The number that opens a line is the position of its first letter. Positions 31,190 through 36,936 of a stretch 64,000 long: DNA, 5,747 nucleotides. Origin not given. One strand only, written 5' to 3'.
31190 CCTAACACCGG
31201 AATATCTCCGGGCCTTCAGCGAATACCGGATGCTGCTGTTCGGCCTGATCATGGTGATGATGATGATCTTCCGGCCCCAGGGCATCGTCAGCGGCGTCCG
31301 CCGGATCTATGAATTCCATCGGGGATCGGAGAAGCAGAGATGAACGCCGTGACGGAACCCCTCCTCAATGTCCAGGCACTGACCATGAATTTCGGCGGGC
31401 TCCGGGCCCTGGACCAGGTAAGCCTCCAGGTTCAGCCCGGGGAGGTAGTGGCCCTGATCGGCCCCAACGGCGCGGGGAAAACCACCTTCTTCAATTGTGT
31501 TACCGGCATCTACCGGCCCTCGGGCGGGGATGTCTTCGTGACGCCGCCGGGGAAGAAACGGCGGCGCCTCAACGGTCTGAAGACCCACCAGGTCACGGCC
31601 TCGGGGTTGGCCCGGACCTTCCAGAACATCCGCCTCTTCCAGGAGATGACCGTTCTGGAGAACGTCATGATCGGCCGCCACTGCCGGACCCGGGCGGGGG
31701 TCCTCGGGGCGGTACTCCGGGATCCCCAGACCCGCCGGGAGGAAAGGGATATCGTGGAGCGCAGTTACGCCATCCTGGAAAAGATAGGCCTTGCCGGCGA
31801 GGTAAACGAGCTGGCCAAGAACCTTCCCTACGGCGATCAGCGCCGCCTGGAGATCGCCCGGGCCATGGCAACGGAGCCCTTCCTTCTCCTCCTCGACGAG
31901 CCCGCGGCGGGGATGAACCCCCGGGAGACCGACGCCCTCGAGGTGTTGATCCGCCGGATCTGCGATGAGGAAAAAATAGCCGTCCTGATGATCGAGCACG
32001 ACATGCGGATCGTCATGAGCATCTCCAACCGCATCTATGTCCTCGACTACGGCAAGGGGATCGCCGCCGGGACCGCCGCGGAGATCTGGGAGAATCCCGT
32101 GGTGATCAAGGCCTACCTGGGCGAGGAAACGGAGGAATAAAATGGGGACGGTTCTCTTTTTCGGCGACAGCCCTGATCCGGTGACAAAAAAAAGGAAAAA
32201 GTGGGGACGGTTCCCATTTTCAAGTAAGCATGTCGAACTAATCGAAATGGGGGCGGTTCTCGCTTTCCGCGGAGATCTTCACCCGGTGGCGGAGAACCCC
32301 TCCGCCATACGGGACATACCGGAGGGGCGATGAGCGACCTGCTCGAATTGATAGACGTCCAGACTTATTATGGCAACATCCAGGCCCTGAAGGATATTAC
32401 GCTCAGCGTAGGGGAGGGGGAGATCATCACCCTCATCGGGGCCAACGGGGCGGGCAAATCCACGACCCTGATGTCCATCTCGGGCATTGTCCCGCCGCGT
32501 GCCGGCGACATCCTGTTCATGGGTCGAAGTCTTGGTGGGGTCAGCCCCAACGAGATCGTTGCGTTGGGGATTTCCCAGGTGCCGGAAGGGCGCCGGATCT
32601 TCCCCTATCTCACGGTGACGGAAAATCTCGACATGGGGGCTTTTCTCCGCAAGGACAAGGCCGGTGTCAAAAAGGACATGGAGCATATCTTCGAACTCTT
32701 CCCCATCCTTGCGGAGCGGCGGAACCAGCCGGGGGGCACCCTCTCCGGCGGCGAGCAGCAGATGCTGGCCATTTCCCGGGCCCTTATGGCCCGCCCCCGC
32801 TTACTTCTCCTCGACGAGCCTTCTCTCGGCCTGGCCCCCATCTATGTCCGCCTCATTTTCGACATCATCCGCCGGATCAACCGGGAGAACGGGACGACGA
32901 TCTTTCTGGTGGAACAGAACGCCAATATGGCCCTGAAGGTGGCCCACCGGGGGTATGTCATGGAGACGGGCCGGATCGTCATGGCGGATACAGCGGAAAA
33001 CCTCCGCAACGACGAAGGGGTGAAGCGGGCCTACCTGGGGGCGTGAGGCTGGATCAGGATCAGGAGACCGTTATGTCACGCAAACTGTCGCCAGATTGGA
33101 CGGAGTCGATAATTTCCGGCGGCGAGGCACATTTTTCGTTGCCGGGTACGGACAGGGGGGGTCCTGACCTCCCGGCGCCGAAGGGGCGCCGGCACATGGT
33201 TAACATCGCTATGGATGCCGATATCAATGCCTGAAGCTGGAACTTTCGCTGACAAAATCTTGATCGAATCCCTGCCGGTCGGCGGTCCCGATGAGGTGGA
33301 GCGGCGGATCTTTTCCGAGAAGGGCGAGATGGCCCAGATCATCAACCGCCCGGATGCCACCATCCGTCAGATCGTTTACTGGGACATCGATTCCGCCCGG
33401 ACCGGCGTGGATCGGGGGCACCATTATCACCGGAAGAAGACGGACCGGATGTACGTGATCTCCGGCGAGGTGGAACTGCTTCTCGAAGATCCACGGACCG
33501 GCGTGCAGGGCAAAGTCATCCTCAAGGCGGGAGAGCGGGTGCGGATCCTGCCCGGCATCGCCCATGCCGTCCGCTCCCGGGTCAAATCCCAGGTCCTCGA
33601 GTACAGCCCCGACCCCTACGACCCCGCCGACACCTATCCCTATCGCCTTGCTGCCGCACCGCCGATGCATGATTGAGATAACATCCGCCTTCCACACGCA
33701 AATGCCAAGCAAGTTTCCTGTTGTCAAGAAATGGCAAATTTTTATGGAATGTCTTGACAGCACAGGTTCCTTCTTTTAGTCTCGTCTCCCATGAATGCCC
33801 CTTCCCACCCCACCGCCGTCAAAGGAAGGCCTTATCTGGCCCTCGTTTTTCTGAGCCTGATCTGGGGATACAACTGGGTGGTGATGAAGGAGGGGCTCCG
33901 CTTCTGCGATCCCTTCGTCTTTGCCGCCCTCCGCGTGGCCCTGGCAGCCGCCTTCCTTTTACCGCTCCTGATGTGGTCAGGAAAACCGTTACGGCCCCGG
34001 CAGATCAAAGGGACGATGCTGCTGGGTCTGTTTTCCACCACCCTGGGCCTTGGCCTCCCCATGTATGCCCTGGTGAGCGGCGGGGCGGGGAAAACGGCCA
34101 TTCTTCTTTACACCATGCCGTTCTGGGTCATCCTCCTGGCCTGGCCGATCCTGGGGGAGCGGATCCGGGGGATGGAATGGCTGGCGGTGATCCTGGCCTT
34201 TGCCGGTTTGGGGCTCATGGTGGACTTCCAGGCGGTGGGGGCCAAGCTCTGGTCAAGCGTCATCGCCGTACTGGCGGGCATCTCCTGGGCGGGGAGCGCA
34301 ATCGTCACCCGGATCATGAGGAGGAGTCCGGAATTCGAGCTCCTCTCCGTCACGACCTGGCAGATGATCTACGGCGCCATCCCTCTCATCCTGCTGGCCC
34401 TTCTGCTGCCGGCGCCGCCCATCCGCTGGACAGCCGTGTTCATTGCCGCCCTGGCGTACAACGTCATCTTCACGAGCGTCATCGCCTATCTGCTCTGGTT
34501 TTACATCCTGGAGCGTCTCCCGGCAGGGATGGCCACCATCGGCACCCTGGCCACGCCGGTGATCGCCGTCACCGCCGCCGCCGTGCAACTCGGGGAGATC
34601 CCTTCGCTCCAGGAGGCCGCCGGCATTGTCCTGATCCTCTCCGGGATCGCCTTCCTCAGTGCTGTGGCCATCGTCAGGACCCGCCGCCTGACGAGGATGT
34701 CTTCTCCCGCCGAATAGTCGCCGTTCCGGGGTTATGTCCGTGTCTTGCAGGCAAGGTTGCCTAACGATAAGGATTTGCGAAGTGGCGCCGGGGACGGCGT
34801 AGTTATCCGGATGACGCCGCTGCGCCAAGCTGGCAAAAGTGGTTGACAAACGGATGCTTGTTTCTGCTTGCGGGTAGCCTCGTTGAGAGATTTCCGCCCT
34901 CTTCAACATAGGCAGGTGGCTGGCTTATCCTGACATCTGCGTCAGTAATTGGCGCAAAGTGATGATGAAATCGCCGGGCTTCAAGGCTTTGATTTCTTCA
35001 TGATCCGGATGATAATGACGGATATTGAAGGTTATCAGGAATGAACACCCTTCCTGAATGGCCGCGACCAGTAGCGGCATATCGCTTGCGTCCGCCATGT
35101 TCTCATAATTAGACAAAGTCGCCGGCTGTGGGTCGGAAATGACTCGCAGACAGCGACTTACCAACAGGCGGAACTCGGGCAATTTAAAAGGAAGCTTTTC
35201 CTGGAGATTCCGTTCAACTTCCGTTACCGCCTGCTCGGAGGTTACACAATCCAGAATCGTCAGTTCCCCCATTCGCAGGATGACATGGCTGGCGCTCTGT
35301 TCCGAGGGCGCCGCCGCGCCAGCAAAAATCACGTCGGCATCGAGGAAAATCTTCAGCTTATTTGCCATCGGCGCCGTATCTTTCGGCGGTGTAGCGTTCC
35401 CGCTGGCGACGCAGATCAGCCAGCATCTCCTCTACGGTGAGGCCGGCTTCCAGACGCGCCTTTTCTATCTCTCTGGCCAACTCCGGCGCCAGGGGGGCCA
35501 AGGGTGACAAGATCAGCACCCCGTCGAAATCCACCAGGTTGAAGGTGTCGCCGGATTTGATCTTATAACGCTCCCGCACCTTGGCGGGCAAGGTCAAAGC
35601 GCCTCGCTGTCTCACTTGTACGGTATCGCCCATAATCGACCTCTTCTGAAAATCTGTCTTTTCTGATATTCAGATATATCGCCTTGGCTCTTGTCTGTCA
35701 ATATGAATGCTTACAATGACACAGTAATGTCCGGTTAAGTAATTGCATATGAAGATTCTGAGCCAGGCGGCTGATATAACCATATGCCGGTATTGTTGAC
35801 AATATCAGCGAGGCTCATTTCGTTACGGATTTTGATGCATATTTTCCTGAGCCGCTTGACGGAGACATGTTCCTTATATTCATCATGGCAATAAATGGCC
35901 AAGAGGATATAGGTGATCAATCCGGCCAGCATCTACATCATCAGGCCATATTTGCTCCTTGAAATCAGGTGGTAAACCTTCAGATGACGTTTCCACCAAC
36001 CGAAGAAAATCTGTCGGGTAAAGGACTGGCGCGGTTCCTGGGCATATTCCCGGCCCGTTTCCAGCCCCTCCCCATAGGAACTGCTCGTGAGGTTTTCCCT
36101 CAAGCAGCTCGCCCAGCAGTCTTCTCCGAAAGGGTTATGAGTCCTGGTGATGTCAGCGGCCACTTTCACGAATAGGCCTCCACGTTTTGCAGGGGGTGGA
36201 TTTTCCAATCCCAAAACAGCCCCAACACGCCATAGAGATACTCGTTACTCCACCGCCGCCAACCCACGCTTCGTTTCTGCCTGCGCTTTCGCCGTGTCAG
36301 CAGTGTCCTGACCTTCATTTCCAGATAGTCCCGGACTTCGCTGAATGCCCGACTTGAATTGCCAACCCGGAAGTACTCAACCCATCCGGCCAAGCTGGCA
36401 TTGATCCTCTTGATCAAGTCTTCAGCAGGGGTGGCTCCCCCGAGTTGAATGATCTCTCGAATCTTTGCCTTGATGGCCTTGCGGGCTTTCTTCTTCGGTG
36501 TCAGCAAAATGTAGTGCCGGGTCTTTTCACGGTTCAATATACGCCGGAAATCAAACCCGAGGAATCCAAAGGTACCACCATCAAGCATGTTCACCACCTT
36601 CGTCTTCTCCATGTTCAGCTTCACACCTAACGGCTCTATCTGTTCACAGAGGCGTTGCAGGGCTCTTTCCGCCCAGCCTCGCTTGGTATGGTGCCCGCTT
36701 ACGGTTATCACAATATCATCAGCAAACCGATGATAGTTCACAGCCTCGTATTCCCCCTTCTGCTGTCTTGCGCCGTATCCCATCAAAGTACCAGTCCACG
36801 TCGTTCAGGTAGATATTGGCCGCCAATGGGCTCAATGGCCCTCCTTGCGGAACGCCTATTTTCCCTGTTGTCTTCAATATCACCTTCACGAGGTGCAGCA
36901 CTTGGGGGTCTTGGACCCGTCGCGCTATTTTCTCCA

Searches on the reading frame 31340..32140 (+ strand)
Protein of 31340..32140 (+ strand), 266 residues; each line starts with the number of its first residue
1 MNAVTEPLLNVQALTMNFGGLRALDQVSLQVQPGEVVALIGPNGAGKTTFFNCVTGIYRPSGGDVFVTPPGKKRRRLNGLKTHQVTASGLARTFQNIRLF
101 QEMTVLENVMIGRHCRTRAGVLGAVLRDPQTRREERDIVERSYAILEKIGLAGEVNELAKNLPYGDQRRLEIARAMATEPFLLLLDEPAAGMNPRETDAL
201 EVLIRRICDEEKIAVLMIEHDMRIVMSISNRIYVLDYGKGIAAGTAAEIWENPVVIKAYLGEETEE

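Call 54: search_protein_families(library=pfam, proteins=[window:31340-32140:+], max_evalue=0.00001)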
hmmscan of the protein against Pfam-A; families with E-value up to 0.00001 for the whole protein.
window:31340-32140:+ (266 aa): 2 families
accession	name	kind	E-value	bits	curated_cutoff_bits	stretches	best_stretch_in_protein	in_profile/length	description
PF00005.33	ABC_tran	-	2.3e-28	99.9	25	1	24-189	1-136/137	ABC transporter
PF12399.14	BCA_ABC_TP_C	-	1e-06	28.7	25.5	1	241-263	3-25/27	Branched-chain amino acid ATP-binding cassette transporter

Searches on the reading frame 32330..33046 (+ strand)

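Call 54: search_protein_families(library=pfam, proteins=[window:32330-33046:+], max_evalue=0.00001)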
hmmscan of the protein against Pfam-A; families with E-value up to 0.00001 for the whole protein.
window:32330-33046:+ (238 aa): 2 families
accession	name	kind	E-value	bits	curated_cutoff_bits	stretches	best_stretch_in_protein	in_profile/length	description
PF00005.33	ABC_tran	-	1.5e-29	103.8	25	1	20-165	1-136/137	ABC transporter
PF13304.12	AAA_21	-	5.2e-12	46.9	27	0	137-193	237-295/304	AAA domain, putative AbiEii toxin, Type IV TA system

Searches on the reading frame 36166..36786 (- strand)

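Call 80: search_protein_families(library=pfam, proteins=[window:36166-36786:-], max_evalue=0.00001)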
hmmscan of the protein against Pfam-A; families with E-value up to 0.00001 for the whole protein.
window:36166-36786:- (206 aa): 2 families
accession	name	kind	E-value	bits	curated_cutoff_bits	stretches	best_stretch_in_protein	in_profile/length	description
PF08388.16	GIIM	-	2e-15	57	23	1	103-179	2-80/80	Group II intron, maturase-specific domain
PF00078.32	RVT_1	-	6.2e-07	29.8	29.6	1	13-78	145-203/205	Reverse transcriptase (RNA-dependent DNA polymerase)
